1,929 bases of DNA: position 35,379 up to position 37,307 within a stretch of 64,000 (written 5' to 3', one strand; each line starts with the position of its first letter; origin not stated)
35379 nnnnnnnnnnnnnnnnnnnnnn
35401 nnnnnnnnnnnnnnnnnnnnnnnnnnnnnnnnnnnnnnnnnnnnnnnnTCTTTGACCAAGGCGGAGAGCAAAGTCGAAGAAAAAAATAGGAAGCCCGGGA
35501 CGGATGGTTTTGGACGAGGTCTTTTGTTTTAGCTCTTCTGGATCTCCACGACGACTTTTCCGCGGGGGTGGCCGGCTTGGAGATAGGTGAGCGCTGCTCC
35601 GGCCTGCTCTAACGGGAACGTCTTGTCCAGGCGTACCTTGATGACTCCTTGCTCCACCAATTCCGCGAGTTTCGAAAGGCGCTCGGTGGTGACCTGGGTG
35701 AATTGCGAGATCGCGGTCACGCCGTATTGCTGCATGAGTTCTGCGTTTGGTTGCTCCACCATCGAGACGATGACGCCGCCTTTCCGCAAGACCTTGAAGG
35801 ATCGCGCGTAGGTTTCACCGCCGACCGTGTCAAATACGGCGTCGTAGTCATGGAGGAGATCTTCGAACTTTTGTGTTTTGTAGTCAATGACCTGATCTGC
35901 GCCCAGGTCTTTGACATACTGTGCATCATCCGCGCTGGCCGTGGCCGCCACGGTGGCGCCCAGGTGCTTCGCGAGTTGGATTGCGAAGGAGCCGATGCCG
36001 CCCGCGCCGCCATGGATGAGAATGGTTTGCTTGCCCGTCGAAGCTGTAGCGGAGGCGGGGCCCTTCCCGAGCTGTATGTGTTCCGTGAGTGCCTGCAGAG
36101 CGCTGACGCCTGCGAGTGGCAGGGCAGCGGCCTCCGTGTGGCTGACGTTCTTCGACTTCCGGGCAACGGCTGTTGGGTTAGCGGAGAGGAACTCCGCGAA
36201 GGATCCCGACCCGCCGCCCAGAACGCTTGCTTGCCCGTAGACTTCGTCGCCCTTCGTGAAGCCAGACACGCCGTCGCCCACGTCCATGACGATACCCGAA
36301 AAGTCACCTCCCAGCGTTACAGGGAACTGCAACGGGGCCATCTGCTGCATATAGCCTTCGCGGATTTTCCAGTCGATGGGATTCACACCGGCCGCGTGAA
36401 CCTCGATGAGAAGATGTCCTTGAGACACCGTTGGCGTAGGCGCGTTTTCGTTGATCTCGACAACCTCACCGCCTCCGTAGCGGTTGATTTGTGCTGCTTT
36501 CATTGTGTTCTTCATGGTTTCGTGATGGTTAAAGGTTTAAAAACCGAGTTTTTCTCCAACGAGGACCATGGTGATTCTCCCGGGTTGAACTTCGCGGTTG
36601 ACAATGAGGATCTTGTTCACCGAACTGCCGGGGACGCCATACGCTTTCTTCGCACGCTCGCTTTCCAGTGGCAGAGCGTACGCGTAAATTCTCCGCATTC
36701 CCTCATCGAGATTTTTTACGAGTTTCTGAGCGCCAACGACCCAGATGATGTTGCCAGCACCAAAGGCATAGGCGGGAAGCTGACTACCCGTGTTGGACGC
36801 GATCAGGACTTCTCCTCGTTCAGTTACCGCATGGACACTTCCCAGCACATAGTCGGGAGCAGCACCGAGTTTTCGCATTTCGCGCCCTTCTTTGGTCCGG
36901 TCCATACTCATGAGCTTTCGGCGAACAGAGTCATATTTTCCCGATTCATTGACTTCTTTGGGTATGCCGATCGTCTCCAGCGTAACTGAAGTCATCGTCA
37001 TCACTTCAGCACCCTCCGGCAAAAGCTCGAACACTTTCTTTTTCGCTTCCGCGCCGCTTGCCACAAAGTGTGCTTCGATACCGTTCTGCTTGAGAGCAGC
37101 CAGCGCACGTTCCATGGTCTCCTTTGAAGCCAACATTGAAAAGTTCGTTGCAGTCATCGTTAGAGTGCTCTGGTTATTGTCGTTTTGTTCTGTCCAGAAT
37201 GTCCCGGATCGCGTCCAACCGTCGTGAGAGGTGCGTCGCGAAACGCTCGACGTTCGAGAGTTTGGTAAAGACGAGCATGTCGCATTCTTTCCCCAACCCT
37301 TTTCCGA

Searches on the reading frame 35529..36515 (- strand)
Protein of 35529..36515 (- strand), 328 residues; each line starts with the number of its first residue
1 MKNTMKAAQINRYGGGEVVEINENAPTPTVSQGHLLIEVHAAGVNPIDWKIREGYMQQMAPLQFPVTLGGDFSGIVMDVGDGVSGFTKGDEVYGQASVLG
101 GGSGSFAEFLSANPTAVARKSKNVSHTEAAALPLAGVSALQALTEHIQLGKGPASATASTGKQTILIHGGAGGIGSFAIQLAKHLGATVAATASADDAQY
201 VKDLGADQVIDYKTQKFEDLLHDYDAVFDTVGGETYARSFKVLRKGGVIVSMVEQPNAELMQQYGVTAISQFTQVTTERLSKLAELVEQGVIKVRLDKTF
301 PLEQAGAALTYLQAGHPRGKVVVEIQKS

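Call 3: search_protein_families(library=pfam, proteins=[window:35529-36515:-], max_evalue=0.01)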
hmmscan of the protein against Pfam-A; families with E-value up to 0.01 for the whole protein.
window:35529-36515:- (328 aa): 4 families
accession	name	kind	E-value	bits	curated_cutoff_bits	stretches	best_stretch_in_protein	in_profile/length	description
PF13602.12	ADH_zinc_N_2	-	2.8e-28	100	27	1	204-323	1-134/134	Zinc-binding dehydrogenase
PF00107.32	ADH_zinc_N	-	8.2e-19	68.3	31.8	1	173-252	1-88/129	Zinc-binding dehydrogenase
PF08240.17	ADH_N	-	4.7e-17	62.6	23.5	1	32-118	2-100/104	Alcohol dehydrogenase GroES-like domain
PF01262.27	AlaDh_PNT_C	-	0.0003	20.7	23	1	147-231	12-100/214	Alanine dehydrogenase/PNT, C-terminal domain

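Call 81: find_homologous_proteins(query=window:35529-36515:-, max_evalue=1e-30)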
Query window:35529-36515:- (328 aa): 7805 proteins with E <= 1e-30 among 8000 candidates; the best 120 are listed.
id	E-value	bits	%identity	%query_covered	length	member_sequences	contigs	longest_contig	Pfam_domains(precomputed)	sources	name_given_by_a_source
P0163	3.1e-208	708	100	100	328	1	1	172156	PF00107.33,PF13602.13,PF08240.18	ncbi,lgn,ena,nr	ncbi:MAG: NADPH:quinone reductase Zn-dependent oxidoreductase [Parcubacteria group bacterium Gr01-10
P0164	1.3e-174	598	86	99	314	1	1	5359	PF00107.33,PF13602.13,PF08240.18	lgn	-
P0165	3.8e-173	593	86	99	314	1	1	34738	PF00107.33,PF13602.13,PF08240.18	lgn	-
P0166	7.6e-172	588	86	99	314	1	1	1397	PF00107.33,PF13602.13,PF08240.18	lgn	-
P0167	5.2e-163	559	81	99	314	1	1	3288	PF00107.33,PF13602.13,PF08240.18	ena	-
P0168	1.0e-159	549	81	99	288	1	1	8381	PF00107.33,PF13602.13,PF08240.18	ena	-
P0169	4.2e-147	507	69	99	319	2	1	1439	PF00107.33,PF13602.13,PF08240.18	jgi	jgi:NADPH:quinone reductase-like Zn-dependent oxidoreductase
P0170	5.4e-147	507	69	98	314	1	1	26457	PF00107.33,PF13602.13,PF08240.18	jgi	-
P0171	1.3e-146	506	68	100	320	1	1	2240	PF00107.33,PF13602.13,PF08240.18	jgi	jgi:NADPH:quinone reductase-like Zn-dependent oxidoreductase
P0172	1.5e-146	505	69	99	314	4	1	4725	PF00107.33,PF13602.13,PF08240.18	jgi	-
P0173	2.0e-146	505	69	98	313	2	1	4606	PF00107.33,PF13602.13,PF08240.18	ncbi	-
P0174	4.4e-146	504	70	98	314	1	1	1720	PF00107.33,PF13602.13,PF08240.18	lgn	-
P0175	5.1e-146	504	73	98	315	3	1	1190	PF00107.33,PF13602.13,PF08240.18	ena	-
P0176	7.7e-146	503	72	99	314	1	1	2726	PF00107.33,PF13602.13,PF08240.18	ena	-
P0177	3.6e-145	501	70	99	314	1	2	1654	PF00107.33,PF13602.13,PF08240.18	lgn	-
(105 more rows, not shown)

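Call 82: find_encoding_contigs(protein=P0165, flank=10000, max_places=2)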
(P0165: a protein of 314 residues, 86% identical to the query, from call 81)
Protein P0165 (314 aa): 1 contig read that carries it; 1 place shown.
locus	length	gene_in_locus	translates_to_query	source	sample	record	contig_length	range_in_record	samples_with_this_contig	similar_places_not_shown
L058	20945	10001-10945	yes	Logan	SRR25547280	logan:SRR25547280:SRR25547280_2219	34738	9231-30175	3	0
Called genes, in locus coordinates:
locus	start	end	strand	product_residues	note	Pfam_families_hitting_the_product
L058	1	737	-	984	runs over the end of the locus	PF08309:LVIVD, PF09826:Beta_propel (faint), PF05694:SBP56 (faint), PF08309:LVIVD (weak)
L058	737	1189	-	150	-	PF07963:N_methyl (weak)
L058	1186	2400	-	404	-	PF28597:T2SSF_N, PF00482:T2SSF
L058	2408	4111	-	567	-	PF05157:MshEN, PF00437:T2SSE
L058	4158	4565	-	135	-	PF01467:CTP_transf_like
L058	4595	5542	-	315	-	-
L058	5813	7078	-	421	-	PF00070:Pyr_redox (faint), PF01266:DAO (faint), PF07992:Pyr_redox_2, PF13454:NAD_binding_9 (faint)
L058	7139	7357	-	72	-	PF06902:Fer4_19 (weak), PF13459:Fer4_15, PF13370:Fer4_13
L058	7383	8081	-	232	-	PF00970:FAD_binding_6, PF00175:NAD_binding_1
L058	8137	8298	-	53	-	-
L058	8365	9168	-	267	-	PF00950:ABC-3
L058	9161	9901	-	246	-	PF00005:ABC_tran, PF02463:SMC_N (faint), PF13191:AAA_16 (faint), PF13304:AAA_21 (weak)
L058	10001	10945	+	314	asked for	PF08240:ADH_N, PF00107:ADH_zinc_N, PF13602:ADH_zinc_N_2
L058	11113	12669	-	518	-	PF02789:Peptidase_M17_N, PF00883:Peptidase_M17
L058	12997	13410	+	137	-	-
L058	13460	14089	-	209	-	PF13483:Lactamase_B_3, PF12706:Lactamase_B_2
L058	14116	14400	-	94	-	-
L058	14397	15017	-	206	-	-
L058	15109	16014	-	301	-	PF00730:HhH-GPD, PF00633:HHH (faint)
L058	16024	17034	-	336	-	PF00389:2-Hacid_dh, PF03446:NAD_binding_2 (faint), PF02826:2-Hacid_dh_C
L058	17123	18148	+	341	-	-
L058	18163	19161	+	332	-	-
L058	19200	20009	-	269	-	PF00005:ABC_tran, PF02463:SMC_N (faint)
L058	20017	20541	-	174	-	PF00293:NUDIX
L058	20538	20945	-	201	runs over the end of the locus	PF01592:NifU_N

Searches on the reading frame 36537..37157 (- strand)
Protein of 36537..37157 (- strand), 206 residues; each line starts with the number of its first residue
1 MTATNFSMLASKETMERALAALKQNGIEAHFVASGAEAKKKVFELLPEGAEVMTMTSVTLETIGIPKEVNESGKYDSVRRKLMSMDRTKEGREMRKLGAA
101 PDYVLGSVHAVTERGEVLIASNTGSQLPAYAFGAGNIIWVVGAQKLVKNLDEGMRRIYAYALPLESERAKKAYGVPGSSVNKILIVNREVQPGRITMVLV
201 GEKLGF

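Call 3: search_protein_families(library=pfam, proteins=[window:36537-37157:-], max_evalue=0.01)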
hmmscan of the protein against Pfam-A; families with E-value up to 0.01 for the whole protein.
window:36537-37157:- (206 aa): 1 family
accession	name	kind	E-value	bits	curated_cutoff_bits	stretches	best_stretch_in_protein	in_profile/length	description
PF02589.21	LUD_dom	-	1.7e-23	83.8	22.6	1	16-200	2-189/189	LUD domain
